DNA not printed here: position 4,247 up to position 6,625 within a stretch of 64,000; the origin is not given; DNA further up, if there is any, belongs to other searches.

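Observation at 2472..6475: Translationally coupled operon: 692-aa poly-acidic protein plus GAF/degenerate-GGDEF effector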

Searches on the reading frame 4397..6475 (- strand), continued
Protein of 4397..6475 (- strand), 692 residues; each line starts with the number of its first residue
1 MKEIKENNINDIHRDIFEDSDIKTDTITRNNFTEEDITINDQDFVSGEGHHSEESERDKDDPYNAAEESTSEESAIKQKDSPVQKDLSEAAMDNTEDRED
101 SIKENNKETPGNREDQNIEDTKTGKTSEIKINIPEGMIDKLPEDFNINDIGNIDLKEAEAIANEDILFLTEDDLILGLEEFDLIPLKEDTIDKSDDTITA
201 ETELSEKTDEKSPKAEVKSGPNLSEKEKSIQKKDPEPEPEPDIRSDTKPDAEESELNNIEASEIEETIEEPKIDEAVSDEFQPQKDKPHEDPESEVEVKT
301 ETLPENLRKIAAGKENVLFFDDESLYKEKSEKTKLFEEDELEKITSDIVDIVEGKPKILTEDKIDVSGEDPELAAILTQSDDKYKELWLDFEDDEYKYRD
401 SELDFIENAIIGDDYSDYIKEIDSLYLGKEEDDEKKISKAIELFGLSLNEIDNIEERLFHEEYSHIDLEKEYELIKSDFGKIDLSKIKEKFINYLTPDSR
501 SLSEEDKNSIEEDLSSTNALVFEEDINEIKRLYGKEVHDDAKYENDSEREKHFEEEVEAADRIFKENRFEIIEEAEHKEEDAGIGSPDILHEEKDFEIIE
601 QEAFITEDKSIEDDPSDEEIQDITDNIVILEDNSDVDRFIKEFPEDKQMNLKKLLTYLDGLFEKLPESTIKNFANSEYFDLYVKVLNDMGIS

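Call 29: find_encoding_contigs(protein=P0045, flank=8000, max_places=2)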
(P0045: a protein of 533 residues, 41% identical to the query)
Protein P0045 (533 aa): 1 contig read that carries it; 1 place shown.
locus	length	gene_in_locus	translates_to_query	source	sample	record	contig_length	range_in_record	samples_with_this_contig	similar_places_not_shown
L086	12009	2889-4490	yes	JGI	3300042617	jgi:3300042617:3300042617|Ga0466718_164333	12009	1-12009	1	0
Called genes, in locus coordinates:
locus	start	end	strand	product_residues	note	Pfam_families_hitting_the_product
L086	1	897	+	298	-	?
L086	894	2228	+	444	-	PF02321:OEP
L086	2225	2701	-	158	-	PF04977:DivIC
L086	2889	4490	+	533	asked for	PF27359:TP_0179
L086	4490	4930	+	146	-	-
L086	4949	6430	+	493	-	PF01973:MptE-like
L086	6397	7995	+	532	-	PF01973:MptE-like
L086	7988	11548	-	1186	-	-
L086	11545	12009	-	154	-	?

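Call 46: search_protein_representatives(alignment_id=A1)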
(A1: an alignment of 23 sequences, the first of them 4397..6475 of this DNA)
Query: 23 sequences, 586 profile positions. Proteins with E-value up to 0.001 (for the whole library): 1215; up to 1e-10: 227; up to 1e-30: 147. The best 150 are listed.
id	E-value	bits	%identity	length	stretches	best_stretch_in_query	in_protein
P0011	2.3e-180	617.8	-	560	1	4-586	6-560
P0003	3.7e-179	613.8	-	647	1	1-586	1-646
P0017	2.4e-174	598.0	-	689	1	14-586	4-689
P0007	3.9e-174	597.2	-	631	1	4-586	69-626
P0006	2.1e-171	588.2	-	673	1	14-586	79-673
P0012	1.0e-170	586.0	-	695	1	23-586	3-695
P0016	1.5e-170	585.4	-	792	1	5-586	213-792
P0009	2.7e-167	574.7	-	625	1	3-586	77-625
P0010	4.2e-162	557.5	-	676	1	4-586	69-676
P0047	2.1e-161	555.2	-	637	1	17-586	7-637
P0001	3.6e-161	554.4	-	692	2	176-586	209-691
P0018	5.9e-161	553.7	-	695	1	20-586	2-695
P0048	9.8e-159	546.4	-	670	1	15-586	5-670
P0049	1.8e-158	545.5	-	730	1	13-586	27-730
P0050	7.2e-157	540.2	-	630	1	11-586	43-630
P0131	1.2e-59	219.2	-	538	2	438-585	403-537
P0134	8.0e-57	209.9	-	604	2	442-585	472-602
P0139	1.4e-54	202.4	-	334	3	498-584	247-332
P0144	6.1e-52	193.7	-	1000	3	444-584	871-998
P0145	1.2e-49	186.2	-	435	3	512-585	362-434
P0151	4.0e-48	181.1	-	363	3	503-584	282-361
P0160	9.0e-46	173.4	-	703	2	477-584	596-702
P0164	1.2e-44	169.7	-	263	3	509-584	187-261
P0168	4.2e-43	164.6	-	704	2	509-586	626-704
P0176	1.0e-39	153.4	-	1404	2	103-584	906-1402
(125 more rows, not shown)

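Call 53: predict_structure(alignment_id=A1)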
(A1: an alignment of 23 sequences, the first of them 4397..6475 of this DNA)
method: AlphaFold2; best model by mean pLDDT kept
length: 692 residues; sequences in the alignment: 23
mean_pLDDT: 48.1   pTM: 0.18
mean pLDDT of the five models: 48.1, 47.3, 47.0, 43.4, 43.3
residues with pLDDT >= 90: 0; 70-90: 94; 50-70: 187; < 50: 411
segments of 3 or more residues with pLDDT < 50: 1-8, 13-15, 17-130, 164-169, 181-303, 315-339, 347-371, 373-375, 380-398, 479-494, 518-522, 535-540, 577-627
pLDDT, mean of each block of 10 residues (from residue 1): 43 46 33 33 31 33 38 34 35 34 29 30 39 66 62 62 51 58 43 29 28 30 29 32 31 29 28 29 31 34 51 46 40 41 45 36 45 49 45 47 62 64 62 57 68 65 66 58 45 55 72 56 56 50 68 80 72 53 34 33 34 40 47 73 78 76 68 73 72 47
secondary structure, 60 per line:
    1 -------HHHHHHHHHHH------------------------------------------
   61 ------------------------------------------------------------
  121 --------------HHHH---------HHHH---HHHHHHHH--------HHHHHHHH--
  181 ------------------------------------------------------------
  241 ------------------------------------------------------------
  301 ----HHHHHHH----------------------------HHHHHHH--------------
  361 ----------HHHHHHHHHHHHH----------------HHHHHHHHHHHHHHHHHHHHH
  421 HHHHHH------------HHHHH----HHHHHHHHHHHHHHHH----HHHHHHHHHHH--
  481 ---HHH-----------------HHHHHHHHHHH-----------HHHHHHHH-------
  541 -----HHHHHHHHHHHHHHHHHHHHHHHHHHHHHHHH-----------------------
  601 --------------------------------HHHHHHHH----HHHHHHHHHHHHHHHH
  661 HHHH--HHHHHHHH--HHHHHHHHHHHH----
elements in order (helices of 4 or more, strands of 3 or more residues): H8-18 H135-138 H148-151 H155-162 H171-178 H305-311 H340-346 H371-383 H400-426 H439-443 H448-463 H468-478 H504-514 H526-533 H546-577 H633-640 H645-664 H667-674 H677-688

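Call 64: search_protein_families(library=pfam, proteins=[P0144, P0176, P0160, P0168, P0131, P0134, P0139, P0145, P0151, P0164], max_evalue=0.01)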
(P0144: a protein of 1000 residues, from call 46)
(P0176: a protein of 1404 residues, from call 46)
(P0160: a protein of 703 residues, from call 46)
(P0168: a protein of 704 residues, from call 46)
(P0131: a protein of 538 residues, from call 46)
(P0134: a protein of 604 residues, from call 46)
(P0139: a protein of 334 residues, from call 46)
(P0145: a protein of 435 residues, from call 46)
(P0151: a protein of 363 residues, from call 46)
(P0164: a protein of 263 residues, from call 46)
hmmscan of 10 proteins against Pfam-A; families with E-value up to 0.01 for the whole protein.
P0144 (1000 aa): 0 families

P0176 (1404 aa): 0 families

P0160 (703 aa): 0 families

P0168 (704 aa): 0 families

P0131 (538 aa): 0 families

P0134 (604 aa): 0 families

P0139 (334 aa): 0 families

P0145 (435 aa): 0 families

P0151 (363 aa): 0 families

P0164 (263 aa): 0 families

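Call 71: search_solved_structures(query=A1, max_evalue=1, show_alignments=2)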
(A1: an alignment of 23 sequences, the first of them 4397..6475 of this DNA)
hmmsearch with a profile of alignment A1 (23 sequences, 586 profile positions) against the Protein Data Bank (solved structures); distinct sequences matched with E-value up to 1: 1.
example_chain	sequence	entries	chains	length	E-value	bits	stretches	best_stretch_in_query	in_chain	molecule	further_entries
3j7a_X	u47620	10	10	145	0.79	11.7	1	419-466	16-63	40S ribosomal protein uS19 | 40S ribosomal protein S19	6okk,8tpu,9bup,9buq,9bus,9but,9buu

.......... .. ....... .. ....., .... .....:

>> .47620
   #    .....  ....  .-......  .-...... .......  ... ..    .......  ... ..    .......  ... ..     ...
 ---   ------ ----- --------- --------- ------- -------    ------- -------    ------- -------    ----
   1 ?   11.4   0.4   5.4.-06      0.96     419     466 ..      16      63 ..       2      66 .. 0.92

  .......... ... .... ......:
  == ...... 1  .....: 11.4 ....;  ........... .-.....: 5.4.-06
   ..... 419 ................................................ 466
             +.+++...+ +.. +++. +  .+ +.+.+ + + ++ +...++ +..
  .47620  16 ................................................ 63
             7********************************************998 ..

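Call 72: search_protein_families(library=padloc, proteins=[window:4397-6475:-], max_evalue=0.01)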
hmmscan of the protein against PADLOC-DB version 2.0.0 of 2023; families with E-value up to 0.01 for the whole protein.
window:4397-6475:- (692 aa): 0 families

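Call 74: fold_search(model_id=the predicted structure, library=pdb)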
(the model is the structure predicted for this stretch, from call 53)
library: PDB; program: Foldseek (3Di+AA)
matches with E <= 10: 6; with E <= 0.001: 0
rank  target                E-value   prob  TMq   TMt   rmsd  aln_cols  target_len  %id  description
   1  6n8j_b                8.3e-01  0.03  0.06  0.06  52.7       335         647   20  Cryo-EM structure of late nuclear (LN) pre-60S ribosomal subunit (released 2019-03-13)
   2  9e5c_2V               1.5e+00  0.03  0.06  0.10  91.7       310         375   13  Cryo-EM structure of 96 nm repeat of microtubule doublet from T. brucei flagellum (released 2025-03-12)
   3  7z34_b                2.0e+00  0.02  0.05  0.06  46.0       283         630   16  Structure of pre-60S particle bound to DRG1(AFG2). (released 2022-09-21)
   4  7rro_i                5.3e+00  0.02  0.08  0.16  44.9       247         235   14  Structure of the 48-nm repeat doublet microtubule from bovine tracheal cilia (released 2021-10-27)
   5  1ilk                  9.3e+00  0.02  0.07  0.17  23.1       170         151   15  INTERLEUKIN-10 CRYSTAL STRUCTURE REVEALS THE FUNCTIONAL DIMER WITH AN UNEXPECTED TOPOLOGICAL SIMILARITY TO INTERFERON GA (released 1995-07-10)
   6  8to0_CK               9.3e+00  0.01  0.06  0.15  44.9       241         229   14  48-nm repeating structure of doublets from mouse sperm flagella (released 2023-11-01)

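Call 78: list_cluster_members(proteins=[window:4397-6475:-, window:2472-4397:-, window:1664-2458:-])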
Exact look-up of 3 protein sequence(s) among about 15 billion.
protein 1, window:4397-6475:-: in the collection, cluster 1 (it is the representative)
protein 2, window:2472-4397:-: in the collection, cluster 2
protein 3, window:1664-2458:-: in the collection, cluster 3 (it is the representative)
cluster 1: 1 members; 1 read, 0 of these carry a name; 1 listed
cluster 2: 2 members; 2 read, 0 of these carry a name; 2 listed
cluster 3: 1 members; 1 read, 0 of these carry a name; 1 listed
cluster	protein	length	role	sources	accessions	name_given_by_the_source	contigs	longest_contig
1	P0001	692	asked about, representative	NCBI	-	-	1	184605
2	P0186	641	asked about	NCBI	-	-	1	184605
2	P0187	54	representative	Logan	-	-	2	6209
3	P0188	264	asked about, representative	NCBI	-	-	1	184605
